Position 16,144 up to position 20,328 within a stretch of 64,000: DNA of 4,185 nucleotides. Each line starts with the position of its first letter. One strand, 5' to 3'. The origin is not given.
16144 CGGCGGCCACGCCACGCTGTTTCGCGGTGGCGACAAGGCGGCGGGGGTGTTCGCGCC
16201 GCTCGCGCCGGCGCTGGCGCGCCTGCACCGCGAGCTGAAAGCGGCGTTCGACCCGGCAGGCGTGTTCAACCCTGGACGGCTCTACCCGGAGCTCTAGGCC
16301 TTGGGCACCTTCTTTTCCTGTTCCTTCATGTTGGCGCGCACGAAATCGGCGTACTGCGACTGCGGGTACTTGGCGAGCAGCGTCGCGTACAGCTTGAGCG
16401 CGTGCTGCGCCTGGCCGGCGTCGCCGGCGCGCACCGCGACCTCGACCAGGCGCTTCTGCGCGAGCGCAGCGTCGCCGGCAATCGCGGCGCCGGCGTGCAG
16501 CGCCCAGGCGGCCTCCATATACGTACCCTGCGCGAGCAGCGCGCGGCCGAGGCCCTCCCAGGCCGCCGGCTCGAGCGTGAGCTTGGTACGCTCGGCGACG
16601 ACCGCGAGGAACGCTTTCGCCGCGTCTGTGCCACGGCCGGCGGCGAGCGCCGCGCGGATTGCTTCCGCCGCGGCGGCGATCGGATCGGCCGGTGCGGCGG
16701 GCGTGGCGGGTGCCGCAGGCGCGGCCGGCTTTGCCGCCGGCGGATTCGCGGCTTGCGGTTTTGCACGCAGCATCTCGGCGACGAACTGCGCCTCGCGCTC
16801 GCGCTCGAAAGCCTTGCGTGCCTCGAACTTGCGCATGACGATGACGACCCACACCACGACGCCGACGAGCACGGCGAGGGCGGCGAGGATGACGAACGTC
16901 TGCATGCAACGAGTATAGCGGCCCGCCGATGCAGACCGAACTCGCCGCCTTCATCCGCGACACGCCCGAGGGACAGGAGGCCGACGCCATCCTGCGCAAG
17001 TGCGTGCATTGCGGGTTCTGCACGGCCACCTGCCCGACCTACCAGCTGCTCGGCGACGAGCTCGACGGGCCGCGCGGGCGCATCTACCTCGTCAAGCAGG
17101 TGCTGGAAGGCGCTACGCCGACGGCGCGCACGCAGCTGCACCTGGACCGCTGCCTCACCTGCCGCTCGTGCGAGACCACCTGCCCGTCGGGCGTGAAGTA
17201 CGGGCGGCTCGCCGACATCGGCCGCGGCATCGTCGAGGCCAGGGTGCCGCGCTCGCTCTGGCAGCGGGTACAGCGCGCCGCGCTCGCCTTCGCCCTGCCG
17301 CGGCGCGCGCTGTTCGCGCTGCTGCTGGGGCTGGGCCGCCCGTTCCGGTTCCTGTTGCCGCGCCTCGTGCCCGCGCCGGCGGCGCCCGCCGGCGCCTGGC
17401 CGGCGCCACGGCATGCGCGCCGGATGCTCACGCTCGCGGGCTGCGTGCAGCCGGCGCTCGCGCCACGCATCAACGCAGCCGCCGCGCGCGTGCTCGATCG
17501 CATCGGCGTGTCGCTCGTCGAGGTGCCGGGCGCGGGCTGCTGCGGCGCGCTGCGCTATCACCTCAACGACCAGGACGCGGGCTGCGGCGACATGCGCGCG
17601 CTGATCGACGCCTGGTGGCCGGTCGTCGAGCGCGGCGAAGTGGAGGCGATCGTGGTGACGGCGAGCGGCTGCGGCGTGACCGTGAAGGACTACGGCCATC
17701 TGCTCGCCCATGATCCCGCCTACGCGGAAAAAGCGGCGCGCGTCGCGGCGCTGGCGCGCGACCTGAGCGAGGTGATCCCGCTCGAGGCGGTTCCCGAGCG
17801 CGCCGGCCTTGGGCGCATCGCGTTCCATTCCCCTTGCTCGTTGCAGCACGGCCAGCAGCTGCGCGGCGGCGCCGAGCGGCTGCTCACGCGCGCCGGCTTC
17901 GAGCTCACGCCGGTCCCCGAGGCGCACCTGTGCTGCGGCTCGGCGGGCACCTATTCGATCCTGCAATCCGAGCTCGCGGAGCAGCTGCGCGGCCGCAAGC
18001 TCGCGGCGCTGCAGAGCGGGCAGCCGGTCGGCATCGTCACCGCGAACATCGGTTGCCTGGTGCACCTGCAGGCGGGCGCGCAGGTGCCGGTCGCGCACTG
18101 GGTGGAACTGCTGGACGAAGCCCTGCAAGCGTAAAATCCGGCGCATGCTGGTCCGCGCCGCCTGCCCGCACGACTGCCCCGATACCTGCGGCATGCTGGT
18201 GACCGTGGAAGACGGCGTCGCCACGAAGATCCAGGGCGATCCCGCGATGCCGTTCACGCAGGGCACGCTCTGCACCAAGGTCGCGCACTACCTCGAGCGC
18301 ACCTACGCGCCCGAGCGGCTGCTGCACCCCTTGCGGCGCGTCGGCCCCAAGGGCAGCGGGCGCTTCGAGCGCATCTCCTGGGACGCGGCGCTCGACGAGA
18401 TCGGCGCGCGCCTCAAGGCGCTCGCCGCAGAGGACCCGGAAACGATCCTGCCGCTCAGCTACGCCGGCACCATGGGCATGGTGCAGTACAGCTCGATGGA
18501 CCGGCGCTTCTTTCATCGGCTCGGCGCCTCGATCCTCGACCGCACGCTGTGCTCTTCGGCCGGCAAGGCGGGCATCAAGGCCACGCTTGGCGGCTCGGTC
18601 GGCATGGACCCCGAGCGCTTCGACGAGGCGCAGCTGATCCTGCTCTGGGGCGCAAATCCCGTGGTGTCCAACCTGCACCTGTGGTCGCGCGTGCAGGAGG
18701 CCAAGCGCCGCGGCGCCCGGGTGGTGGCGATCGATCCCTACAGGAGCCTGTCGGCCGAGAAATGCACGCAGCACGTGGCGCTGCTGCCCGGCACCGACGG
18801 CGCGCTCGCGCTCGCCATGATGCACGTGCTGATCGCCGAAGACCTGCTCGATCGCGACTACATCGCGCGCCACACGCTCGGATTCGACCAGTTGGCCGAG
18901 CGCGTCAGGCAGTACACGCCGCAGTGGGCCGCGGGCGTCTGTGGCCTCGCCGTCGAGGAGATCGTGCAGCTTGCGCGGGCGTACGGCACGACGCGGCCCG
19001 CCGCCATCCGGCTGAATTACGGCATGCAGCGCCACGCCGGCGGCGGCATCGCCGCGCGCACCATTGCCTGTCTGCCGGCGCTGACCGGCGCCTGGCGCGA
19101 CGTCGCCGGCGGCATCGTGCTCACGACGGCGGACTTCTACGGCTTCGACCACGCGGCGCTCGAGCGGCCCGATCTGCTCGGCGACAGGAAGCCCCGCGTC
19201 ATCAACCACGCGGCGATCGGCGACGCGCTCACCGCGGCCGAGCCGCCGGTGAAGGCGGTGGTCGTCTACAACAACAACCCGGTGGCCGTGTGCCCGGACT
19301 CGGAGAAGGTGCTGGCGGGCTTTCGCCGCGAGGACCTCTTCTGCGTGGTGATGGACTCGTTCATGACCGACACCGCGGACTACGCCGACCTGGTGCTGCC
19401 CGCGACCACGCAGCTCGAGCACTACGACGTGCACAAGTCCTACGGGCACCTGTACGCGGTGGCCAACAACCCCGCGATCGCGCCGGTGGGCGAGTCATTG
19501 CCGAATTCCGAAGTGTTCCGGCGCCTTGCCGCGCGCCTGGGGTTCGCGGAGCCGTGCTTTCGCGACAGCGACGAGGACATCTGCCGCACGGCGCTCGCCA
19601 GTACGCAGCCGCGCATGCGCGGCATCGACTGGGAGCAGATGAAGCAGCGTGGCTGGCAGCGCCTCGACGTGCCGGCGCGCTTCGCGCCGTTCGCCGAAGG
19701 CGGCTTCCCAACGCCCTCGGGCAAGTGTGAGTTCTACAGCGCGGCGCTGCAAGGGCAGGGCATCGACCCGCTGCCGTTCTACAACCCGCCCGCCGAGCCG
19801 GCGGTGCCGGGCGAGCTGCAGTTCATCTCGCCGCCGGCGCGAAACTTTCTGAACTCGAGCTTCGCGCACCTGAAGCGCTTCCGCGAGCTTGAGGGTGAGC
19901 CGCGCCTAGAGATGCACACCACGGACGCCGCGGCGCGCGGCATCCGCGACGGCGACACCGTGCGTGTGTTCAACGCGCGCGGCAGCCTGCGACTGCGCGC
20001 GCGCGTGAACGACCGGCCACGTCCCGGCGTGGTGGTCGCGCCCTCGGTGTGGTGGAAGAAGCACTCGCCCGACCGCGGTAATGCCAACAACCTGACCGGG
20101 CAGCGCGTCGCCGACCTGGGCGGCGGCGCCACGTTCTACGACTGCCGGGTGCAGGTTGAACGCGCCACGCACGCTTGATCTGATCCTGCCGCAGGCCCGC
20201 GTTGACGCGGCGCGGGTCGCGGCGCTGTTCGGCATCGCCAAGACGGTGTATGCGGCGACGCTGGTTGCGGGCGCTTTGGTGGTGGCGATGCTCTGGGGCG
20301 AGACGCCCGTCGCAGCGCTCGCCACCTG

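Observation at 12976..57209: Window-wide pattern: isolated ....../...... boxes 6-10 nt from start codons with no Shine-Dalgarno (predicted leaderless mRNAs)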

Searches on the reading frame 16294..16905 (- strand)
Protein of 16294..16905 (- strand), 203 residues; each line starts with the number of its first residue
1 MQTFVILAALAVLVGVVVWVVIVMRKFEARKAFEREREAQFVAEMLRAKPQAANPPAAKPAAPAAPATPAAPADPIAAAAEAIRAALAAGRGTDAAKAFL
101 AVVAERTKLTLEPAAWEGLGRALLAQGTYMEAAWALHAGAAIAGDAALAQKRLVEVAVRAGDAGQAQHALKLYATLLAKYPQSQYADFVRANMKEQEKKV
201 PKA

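Call 21: search_protein_families(library=ncbifam, proteins=[window:16294-16905:-], max_evalue=0.00001)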
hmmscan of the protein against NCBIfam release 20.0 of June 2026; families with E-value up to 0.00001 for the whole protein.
window:16294-16905:- (203 aa): 1 family
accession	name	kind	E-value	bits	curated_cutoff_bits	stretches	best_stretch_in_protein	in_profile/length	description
TIGR02795.1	tol_pal_ybgF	equivalog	9.2e-07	29.5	90.1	1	79-188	5-114/119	tol-pal system protein YbgF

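Call 36: search_protein_families(library=pfam, proteins=[window:16294-16905:-], max_evalue=0.001)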
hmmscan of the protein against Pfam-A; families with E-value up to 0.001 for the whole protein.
window:16294-16905:- (203 aa): 3 families
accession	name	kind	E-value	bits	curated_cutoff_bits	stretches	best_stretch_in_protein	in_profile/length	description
PF13432.12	TPR_16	-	2.6e-06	28.2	32.7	1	83-141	4-58/65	Tetratricopeptide repeat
PF23914.1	TPR_CcmH_CycH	-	0.0005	20.4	42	1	105-203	39-140/158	Cytochrome c-type biogenesis protein H TPR domain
PF13525.12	YfiO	-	0.00097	19.4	25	0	144-196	86-136/203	Outer membrane lipoprotein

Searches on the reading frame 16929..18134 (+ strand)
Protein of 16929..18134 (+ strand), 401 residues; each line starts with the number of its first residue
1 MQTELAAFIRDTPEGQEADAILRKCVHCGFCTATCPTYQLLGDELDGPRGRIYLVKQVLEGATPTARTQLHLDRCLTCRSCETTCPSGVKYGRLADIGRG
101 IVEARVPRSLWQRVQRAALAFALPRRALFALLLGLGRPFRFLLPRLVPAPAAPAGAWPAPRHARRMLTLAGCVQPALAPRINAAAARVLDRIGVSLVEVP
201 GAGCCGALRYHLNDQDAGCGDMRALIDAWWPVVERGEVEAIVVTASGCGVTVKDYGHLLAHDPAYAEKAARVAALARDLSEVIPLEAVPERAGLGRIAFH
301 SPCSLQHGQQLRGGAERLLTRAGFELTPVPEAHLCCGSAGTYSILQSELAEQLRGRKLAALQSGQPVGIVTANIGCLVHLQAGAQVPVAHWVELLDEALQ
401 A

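Call 21: search_protein_families(library=ncbifam, proteins=[window:16929-18134:+], max_evalue=0.00001)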
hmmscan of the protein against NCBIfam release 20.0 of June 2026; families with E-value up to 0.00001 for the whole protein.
window:16929-18134:+ (401 aa): 8 families
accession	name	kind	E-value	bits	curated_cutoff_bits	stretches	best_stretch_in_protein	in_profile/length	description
NF008434.0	PRK11274.1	equivalog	6.4e-193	641.2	333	1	1-400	1-408/409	glycolate oxidase subunit GlcF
NF045670.1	quin_L_LdhH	equivalog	1.6e-36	125.9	800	2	162-394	465-704/706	L-lactate dehydrogenase (quinone) large subunit LdhH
NF008369.0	PRK11168.1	equivalog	4.5e-26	91.7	278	2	163-400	166-400/401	anaerobic glycerol-3-phosphate dehydrogenase subunit C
NF004898.0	PRK06259.1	equivalog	2e-19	69.6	385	1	165-398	263-487/488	fumarate reductase (CoM/CoB) subunit TfrB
TIGR03379.1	glycerol3P_GlpC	equivalog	2.5e-15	56.1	279.9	1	168-399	166-396/397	anaerobic glycerol-3-phosphate dehydrogenase subunit GlpC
NF041890.1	hdrC_Methbact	equivalog_domain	3.1e-08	33.4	270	1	16-91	23-90/192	ferredoxin:CoB-CoM heterodisulfide reductase subunit HdrC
TIGR03288.1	CoB_CoM_SS_B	equivalog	2.1e-06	27.2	345.15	0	169-267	5-99/290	CoB--CoM heterodisulfide reductase subunit B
TIGR00384.1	dhsB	subfamily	3e-06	26.9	88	1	10-90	127-213/222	succinate dehydrogenase and fumarate reductase iron-sulfur protein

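Call 26: find_related_loci(query=window:16929-18134:+, collection=metagenome_contigs, flank=10000)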
Query window:16929-18134:+ (401 aa) in metagenome_contigs; peptide patterns used: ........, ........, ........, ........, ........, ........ (x = any residue, [..] = any of these).
600 stretches matched a pattern (row limit reached: there are more); 559 encode a relative of the query (tblastn E <= 1e-3); the best 80 are kept; 80 distinct loci.
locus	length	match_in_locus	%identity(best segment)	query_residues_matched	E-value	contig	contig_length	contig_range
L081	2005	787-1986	84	1-400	0e+0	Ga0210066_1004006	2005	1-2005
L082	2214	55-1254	84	1-400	0e+0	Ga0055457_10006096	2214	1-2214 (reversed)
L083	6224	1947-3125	78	1-396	0e+0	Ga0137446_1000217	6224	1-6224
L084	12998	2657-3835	78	1-396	0e+0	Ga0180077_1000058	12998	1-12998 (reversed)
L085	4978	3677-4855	77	1-396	0e+0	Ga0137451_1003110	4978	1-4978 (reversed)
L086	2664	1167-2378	72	1-400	0e+0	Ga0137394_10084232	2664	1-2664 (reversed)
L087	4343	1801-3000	72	1-396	0e+0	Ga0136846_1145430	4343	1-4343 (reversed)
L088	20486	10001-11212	72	1-400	0e+0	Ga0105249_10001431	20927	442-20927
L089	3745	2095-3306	71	1-400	0e+0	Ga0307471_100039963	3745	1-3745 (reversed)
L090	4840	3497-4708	70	1-400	0e+0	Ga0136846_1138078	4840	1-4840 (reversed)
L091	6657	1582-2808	71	1-399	0e+0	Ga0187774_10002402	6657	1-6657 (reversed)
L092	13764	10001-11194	70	1-396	0e+0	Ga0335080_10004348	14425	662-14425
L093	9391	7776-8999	68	1-400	0e+0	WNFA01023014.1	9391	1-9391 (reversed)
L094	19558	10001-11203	69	1-397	0e+0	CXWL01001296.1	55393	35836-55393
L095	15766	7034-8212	69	1-399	0e+0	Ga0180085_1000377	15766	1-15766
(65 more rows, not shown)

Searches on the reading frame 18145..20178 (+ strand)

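Call 21: search_protein_families(library=ncbifam, proteins=[window:18145-20178:+], max_evalue=0.00001)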
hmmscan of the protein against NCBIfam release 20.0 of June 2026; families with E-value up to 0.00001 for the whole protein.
window:18145-20178:+ (677 aa): 27 families (the best 25 are shown)
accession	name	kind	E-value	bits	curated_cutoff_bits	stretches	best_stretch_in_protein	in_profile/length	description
TIGR02166.1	dmsA_ynfE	subfamily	5.7e-84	282.6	777.7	2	3-316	45-390/794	DMSO/selenate family reductase complex A subunit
TIGR01591.1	Fdh-alpha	equivalog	8.2e-76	255.5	666.25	2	7-324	3-318/672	formate dehydrogenase subunit alpha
TIGR03479.1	DMSO_red_II_alp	subfamily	4.2e-61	207.1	984.75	3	11-244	66-307/913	molybdopterin-dependent oxidoreductase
NF012032.0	PRK15488.1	equivalog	3.3e-57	194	694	2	10-317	50-355/759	thiosulfate reductase PhsA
NF011566.1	PRK14990.1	exception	2.4e-56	191.2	1600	2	3-317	59-411/814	dimethylsulfoxide reductase subunit A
TIGR00509.1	bisC_fam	subfamily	3e-56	191.1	1017.55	2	69-323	66-343/772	molybdopterin guanine dinucleotide-containing S/N-oxide reductase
NF041884.1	selenate_YnfF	exception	1.9e-54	184.8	1650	2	3-317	46-391/798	selenate/tellurate reductase subunit YnfF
NF041885.1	selenate_YnfE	exception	3e-54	184.1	1675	2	3-317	49-398/805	selenate/tellurate reductase subunit YnfE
NF047855.1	AssmNtatRedNasC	equivalog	6.1e-45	153.7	1100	2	5-316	23-335/708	assimilatory nitrate reductase catalytic subunit NasC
NF041323.1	Nitr_red_NasA_Halo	equivalog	7e-38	130.6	1000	2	12-327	4-315/673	assimilatory nitrate reductase NasA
NF011682.0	PRK15102.1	equivalog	5.3e-37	127.3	909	3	160-324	215-397/829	trimethylamine-N-oxide reductase TorA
TIGR02164.1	torA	equivalog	5.6e-35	120.7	1465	2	365-638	463-762/824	trimethylamine-N-oxide reductase TorA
NF041783.2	mnquin_red_QrcB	equivalog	1.6e-32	112.5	440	1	11-466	60-504/695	menaquinone reductase molybdopterin-binding-like subunit QrcB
NF041714.1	arsenate_red_ArrA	equivalog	6.8e-30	103.9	1600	1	9-241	56-293/848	arsenate respiratory reductase molybdopterin-containing subunit ArrA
TIGR01706.1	NAPA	equivalog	3.7e-29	101.6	930.55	1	5-245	45-292/830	periplasmic nitrate reductase subunit alpha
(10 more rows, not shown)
